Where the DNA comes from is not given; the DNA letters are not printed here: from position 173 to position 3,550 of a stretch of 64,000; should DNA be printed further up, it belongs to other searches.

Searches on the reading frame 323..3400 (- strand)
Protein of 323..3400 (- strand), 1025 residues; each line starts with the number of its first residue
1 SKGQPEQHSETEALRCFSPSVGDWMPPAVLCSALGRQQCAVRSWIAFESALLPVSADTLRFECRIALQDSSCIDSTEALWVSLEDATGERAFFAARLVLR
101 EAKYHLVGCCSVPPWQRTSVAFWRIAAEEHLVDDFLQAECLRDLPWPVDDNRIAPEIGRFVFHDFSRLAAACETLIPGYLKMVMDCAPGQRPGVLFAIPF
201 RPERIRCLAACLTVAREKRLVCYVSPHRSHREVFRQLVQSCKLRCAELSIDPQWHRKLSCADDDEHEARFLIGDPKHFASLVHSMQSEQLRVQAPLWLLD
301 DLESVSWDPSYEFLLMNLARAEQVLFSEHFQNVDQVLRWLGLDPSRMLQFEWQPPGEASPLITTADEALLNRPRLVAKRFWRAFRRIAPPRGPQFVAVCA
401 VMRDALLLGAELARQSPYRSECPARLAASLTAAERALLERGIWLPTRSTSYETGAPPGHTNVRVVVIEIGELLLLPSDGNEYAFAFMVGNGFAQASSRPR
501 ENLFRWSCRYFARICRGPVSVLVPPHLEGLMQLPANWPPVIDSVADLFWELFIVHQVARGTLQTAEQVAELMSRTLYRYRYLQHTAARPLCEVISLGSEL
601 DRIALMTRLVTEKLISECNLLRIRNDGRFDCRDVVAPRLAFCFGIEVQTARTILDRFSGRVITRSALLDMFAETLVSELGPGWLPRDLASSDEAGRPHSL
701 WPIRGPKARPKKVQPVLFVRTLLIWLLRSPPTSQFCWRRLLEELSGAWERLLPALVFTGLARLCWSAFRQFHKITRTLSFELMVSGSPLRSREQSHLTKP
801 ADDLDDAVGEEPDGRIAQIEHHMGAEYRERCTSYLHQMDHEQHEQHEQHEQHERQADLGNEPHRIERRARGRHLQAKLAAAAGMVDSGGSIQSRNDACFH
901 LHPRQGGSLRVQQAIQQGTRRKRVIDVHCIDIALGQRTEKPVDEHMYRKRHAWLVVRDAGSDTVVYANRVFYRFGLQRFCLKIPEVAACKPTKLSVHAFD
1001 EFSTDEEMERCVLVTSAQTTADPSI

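Call 6: search_solved_structures(query=window:323-3400:-, max_evalue=10, show_alignments=3)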
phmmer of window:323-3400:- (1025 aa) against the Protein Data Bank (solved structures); distinct sequences matched with E-value up to 10: 2.
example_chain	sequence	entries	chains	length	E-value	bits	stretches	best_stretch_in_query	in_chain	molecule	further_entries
7on8_A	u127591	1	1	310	0.35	12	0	3-28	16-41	SAKe6AR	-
2efl_A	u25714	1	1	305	0.7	11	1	794-871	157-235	Formin-binding protein 1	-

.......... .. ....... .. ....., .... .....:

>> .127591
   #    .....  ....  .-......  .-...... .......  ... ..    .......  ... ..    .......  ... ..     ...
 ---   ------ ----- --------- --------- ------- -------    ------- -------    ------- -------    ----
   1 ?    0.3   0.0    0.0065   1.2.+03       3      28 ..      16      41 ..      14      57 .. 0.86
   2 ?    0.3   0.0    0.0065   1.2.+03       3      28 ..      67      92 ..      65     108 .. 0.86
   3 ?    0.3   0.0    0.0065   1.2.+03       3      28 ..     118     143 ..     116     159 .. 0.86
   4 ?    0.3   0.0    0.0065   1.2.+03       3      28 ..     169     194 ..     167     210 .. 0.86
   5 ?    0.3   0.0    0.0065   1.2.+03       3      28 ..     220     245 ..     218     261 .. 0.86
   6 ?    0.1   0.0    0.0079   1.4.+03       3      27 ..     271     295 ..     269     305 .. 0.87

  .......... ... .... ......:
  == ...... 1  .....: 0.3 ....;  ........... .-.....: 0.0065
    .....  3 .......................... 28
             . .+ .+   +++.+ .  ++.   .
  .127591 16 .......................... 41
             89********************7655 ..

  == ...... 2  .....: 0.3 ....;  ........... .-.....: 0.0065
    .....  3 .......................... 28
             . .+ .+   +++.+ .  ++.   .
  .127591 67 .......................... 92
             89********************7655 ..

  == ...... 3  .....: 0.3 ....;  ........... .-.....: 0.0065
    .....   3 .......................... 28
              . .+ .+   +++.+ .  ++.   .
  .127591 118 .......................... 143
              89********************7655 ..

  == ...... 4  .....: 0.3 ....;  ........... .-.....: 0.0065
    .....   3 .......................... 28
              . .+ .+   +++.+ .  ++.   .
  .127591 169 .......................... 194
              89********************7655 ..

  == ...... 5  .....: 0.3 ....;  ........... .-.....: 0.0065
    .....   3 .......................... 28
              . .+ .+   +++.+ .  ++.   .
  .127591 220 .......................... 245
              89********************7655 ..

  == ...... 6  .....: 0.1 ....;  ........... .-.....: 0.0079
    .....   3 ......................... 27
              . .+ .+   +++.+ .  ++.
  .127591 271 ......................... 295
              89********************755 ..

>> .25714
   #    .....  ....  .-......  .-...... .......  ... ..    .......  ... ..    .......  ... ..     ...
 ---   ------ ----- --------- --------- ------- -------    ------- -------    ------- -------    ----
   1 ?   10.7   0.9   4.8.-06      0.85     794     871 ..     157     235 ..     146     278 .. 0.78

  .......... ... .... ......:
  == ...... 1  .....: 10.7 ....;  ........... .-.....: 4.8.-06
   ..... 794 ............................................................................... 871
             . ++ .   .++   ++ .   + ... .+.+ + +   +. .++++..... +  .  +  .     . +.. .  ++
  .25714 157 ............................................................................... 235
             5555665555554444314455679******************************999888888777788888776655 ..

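Call 34: search_protein_representatives(alignment_id=A1)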
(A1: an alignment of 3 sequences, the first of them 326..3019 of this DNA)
Query: 3 sequences, 836 profile positions. Proteins with E-value up to 0.001 (for the whole library): 3; up to 1e-10: 3; up to 1e-30: 2. The best 3 are listed.
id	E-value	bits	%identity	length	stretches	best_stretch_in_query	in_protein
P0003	0.0e+00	1518.3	-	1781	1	1-836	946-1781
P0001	0.0e+00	1432.6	-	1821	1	1-836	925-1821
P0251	1.2e-14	69.6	-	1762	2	67-600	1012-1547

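Call 35: predict_structure(alignment_id=A1)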
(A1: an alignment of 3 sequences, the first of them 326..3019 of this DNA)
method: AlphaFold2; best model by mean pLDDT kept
length: 898 residues; sequences in the alignment: 3
mean_pLDDT: 44.5   pTM: 0.31
mean pLDDT of the five models: 44.5, 39.8, 34.8, 34.5, 32.6
residues with pLDDT >= 90: 0; 70-90: 31; 50-70: 238; < 50: 629
segments of 3 or more residues with pLDDT < 50: 1-148, 156-244, 320-331, 349-352, 364-376, 396-487, 489-517, 554-586, 601-616, 647-724, 726-729, 731-780, 792-795, 806-821, 858-862, 877-898
pLDDT, mean of each block of 10 residues (from residue 1): 31 29 32 28 30 28 28 35 43 46 47 40 41 38 46 49 42 43 45 45 42 44 33 27 49 65 57 64 75 69 68 70 42 65 53 56 45 49 54 47 35 33 43 43 44 28 30 41 47 40 42 48 61 55 65 48 31 27 44 55 39 48 53 50 49 33 29 31 34 37 34 40 49 42 39 28 23 31 56 53 48 38 60 59 59 56 56 50 44 30
secondary structure, 60 per line:
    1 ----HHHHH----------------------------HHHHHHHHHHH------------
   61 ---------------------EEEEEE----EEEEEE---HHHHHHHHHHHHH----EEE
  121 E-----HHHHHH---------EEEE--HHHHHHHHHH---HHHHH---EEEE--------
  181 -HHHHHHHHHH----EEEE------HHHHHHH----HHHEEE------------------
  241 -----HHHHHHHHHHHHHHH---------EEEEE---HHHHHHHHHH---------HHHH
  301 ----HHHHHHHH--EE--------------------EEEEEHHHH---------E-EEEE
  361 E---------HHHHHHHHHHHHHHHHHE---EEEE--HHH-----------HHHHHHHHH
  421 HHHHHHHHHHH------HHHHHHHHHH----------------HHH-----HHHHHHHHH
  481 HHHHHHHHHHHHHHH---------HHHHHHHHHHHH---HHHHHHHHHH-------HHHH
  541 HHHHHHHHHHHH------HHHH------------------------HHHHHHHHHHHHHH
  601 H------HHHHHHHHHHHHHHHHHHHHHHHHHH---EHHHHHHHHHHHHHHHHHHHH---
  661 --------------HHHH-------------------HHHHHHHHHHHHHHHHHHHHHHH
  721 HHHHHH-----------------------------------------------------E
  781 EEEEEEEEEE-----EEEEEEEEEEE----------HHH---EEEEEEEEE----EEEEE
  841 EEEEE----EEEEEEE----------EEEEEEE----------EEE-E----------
elements in order (helices of 4 or more, strands of 3 or more residues): H5-9 H38-48 E82-87 E92-97 H101-113 E118-121 H127-132 E142-145 H148-157 H161-165 E169-172 H182-191 E196-199 H206-212 E220-222 H246-260 E270-274 H278-287 H297-300 H305-312 E337-341 H342-345 E357-361 H371-387 E392-395 H412-431 H438-447 H472-495 H505-516 H520-529 H537-552 H559-562 H587-601 H608-633 H638-657 H675-678 H698-726 E780-790 E796-806 E823-831 E836-845 E850-856 E867-873 E884-886

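Call 58: fold_search(model_id=the predicted structure, library=pdb)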
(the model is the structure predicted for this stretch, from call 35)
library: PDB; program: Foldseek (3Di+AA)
matches with E <= 10: 884; with E <= 0.001: 47
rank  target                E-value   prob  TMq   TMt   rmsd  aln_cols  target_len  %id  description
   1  5o9z_C                5.6e-13  1.00  0.19  0.11  31.4       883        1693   13  Cryo-EM structure of a pre-catalytic human spliceosome primed for activation (B complex) (released 2017-08-16)
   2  6s8q_B                7.6e-13  1.00  0.18  0.11  30.9       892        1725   13  Human Brr2 Helicase Region in complex with C-tail deleted Jab1 (released 2020-01-22)
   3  4f91                  2.4e-12  1.00  0.19  0.11  31.2       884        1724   14  Brr2 Helicase Region (released 2012-10-17)
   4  4f92                  3.3e-12  1.00  0.18  0.11  31.4       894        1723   13  Brr2 Helicase Region S1087L (released 2012-10-17)
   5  8q7x_B                3.9e-12  1.00  0.19  0.11  31.5       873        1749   14  Structure of the recycling U5 snRNP bound to chaperone CD2BP2 (State 4) (released 2024-04-17)
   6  9fmd_B                5.0e-12  1.00  0.17  0.09  31.6       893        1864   13  Integrative model of the human post-catalytic spliceosome (P-complex) (released 2024-07-10)
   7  8bcb_B                5.6e-12  1.00  0.18  0.11  31.6       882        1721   14  Human Brr2 Helicase Region in complex with C-tail deleted Jab1 and compound 34 (released 2023-03-08)
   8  6qw6_5B               6.5e-12  1.00  0.19  0.10  31.5       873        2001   14  Structure of the human U5.U4/U6 tri-snRNP at 2.9A resolution. (released 2019-04-17)
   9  8h6k_5D               7.6e-12  1.00  0.19  0.11  31.4       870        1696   14  Cryo-EM structure of human exon-defined spliceosome in the mature B state. (released 2024-05-01)
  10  5m5p_C                8.5e-12  1.00  0.18  0.10  30.9       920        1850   12  S. cerevisiae spliceosomal helicase Brr2 (271-end) in complex with the Jab/MPN domain of S. cerevisiae Prp8 (released 2016-12-07)
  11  7dvq_D                1.2e-11  1.00  0.18  0.10  31.0       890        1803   13  Cryo-EM Structure of the Activated Human Minor Spliceosome (minor Bact Complex) (released 2021-03-31)
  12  3jcm_N                1.7e-11  1.00  0.20  0.12  30.7       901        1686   12  Cryo-EM structure of the spliceosomal U4/U6.U5 tri-snRNP (released 2016-02-24)
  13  7os2_B                1.7e-11  1.00  0.18  0.10  31.3       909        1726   14  Cryo-EM structure of Brr2 in complex with Jab1/MPN and C9ORF78 (released 2022-02-23)
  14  6ah0_D                2.3e-11  1.00  0.18  0.10  31.0       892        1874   13  The Cryo-EM Structure of the Precusor of Human Pre-catalytic Spliceosome (pre-B complex) (released 2018-11-14)
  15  5yzg_D                2.3e-11  1.00  0.18  0.10  31.0       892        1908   13  The Cryo-EM Structure of Human Catalytic Step I Spliceosome (C complex) at 4.1 angstrom resolution (released 2018-08-08)
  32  3jcr_C                2.8e-10  1.00  0.18  0.10  30.9       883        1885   13  3D structure determination of the human*U4/U6.U5* tri-snRNP complex (released 2016-03-09)
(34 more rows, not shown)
